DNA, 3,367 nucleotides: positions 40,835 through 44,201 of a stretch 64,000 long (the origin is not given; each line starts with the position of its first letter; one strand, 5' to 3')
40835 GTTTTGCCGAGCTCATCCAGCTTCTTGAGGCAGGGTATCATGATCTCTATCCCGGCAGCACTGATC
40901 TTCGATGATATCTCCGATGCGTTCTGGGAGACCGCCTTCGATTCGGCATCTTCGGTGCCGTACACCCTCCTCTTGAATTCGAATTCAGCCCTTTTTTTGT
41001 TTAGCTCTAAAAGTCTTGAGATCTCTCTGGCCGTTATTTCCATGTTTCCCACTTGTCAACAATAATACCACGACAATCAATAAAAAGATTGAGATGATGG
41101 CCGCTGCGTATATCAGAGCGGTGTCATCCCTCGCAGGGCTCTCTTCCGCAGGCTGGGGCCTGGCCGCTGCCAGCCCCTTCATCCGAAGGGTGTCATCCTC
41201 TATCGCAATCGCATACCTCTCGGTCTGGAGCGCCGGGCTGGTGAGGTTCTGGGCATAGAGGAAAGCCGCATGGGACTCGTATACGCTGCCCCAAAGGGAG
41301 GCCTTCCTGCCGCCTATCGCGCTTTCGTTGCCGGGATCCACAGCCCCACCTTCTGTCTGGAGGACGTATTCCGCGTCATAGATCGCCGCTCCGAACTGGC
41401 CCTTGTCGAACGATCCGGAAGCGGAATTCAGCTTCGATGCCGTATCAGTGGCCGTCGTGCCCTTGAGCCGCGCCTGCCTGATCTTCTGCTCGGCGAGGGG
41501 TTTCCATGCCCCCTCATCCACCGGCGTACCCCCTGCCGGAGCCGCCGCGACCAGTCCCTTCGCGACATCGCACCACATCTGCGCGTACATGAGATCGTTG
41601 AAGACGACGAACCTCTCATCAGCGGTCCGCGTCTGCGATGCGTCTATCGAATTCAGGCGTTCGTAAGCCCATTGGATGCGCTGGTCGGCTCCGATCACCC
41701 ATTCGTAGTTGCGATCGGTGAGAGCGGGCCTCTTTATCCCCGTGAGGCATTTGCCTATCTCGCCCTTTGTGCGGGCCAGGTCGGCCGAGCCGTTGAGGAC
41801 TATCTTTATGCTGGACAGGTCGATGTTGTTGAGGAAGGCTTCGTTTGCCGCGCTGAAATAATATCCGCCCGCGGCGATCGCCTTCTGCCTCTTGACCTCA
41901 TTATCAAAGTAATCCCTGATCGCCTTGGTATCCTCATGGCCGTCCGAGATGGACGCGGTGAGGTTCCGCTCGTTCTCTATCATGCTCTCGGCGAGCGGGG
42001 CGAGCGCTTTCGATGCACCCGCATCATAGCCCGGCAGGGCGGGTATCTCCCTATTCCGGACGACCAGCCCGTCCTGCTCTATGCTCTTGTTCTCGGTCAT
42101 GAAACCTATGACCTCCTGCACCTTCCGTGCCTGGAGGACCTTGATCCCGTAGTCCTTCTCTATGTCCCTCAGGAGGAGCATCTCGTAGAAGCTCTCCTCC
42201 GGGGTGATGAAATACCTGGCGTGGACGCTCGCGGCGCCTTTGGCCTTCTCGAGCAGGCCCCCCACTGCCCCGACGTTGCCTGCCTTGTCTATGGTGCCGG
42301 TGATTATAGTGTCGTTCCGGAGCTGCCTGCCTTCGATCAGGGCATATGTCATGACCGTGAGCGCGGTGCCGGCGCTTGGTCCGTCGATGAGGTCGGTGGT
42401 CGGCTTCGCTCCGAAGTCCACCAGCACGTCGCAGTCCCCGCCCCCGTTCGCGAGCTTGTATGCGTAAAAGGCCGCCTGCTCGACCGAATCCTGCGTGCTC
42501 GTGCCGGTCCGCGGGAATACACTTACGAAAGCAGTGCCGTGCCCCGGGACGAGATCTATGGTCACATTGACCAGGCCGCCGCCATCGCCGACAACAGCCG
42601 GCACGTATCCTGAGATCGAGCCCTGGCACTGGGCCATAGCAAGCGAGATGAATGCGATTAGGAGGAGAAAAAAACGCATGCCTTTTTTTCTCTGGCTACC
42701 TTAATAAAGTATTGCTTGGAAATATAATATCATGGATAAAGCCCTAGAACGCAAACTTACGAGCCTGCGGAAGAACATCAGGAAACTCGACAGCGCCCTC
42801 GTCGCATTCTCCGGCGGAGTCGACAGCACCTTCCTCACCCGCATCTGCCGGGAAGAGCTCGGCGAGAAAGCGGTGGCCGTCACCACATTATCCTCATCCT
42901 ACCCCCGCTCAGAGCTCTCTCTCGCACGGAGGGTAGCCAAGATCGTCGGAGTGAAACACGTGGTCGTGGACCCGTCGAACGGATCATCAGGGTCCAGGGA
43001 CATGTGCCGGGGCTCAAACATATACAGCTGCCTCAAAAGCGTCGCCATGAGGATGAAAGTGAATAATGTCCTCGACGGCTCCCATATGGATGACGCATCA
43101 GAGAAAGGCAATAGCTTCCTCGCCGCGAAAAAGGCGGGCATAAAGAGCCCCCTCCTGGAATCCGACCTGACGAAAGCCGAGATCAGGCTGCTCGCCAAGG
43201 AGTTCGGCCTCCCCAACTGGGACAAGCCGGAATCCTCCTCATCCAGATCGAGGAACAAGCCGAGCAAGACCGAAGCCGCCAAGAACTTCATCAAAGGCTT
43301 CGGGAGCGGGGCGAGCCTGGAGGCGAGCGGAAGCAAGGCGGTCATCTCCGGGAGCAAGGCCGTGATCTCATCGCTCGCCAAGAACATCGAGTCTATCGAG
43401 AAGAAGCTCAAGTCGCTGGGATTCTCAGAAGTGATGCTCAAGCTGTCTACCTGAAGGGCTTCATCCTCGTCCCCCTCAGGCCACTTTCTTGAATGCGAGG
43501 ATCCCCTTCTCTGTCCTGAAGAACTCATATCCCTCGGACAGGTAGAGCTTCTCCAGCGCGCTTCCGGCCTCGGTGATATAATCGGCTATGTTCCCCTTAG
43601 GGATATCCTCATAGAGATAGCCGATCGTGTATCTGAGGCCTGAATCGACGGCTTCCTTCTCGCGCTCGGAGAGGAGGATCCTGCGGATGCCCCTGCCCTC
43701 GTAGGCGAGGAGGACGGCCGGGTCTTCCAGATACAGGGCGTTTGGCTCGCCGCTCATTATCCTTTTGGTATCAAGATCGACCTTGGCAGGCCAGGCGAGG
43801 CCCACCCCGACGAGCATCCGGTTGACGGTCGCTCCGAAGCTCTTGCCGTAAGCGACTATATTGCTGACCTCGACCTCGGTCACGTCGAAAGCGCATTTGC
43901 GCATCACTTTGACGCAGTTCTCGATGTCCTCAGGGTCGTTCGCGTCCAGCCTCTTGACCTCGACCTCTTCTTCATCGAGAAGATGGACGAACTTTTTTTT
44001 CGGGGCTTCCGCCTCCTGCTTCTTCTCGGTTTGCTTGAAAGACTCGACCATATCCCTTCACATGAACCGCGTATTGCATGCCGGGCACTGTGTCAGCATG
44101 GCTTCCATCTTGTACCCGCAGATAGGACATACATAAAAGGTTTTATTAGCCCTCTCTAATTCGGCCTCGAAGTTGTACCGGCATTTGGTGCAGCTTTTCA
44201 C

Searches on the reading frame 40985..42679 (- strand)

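Call 6: search_protein_families(library=pfam, proteins=[window:40985-42679:-], max_evalue=0.1)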
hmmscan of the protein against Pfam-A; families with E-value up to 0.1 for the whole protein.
window:40985-42679:- (564 aa): 1 family
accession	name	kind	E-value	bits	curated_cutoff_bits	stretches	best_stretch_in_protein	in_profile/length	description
PF05362.19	Lon_C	-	3.1e-09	37.2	21.1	1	99-191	108-199/205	Lon protease (S16) C-terminal proteolytic domain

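Call 7: search_protein_families(library=ncbifam, proteins=[window:40985-42679:-], max_evalue=0.1)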
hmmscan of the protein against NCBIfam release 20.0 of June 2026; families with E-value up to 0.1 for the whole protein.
window:40985-42679:- (564 aa): 6 families
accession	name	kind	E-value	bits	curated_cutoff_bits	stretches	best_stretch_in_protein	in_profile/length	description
TIGR02903.1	spore_lon_C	equivalog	3.3e-13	49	678.8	1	52-192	479-612/615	Lon family ATP-dependent protease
TIGR02902.1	spore_lonB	equivalog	1.3e-11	43.9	723.3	1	82-192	426-528/531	ATP-dependent protease LonB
NF041438.1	SepM_fam_S16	equivalog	8.8e-09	34.8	200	1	94-165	222-295/340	SepM family pheromone-processing serine protease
TIGR00764.1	lon_rel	equivalog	1.4e-08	33.9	516.6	1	28-198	426-596/608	ATP-dependent protease LonB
TIGR00763.1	lon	equivalog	1.7e-06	26.8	608.05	1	99-167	700-768/795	endopeptidase La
NF008053.0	PRK10787.1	equivalog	2.5e-05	22.5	891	1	82-197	663-773/784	endopeptidase La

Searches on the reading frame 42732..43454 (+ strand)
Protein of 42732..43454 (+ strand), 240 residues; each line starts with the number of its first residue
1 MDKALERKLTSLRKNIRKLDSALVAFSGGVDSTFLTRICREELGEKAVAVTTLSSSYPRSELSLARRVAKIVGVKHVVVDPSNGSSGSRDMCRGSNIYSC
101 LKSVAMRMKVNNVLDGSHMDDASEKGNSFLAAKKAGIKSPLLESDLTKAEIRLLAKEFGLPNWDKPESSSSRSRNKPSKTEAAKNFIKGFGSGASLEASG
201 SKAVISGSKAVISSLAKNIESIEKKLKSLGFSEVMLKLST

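Call 34: search_protein_families(library=pfam, proteins=[window:42732-43454:+], max_evalue=0.01)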
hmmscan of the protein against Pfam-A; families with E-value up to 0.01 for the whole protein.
window:42732-43454:+ (240 aa): 6 families
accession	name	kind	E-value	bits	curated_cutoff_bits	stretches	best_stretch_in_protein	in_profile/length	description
PF06508.19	QueC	-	1.7e-06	28.2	22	1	22-81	2-60/210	Queuosine biosynthesis protein QueC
PF02540.23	NAD_synthase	-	1.1e-05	25.2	21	1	11-80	8-80/242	NAD synthase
PF00733.27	Asn_synthase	-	5.6e-05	23.4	21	1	23-80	21-80/354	Asparagine synthase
PF01171.26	ATP_bind_3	-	0.00019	21.7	27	1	22-125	2-112/182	PP-loop family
PF03054.22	tRNA_Me_trans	-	0.00063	19.9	20.6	0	23-80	4-71/202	tRNA methyl transferase HUP domain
PF00764.25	Arginosuc_synth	-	0.0029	18.1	27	1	23-82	3-62/162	Arginosuccinate synthase N-terminal HUP domain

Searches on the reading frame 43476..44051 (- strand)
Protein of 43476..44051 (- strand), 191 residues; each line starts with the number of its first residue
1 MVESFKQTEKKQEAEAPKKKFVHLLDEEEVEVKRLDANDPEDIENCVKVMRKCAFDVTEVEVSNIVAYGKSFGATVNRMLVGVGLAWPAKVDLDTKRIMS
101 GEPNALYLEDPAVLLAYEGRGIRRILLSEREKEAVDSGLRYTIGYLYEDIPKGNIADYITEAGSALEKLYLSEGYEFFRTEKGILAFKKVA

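Call 34: search_protein_families(library=pfam, proteins=[window:43476-44051:-], max_evalue=0.01)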
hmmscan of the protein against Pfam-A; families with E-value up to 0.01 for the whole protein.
window:43476-44051:- (191 aa): 0 families
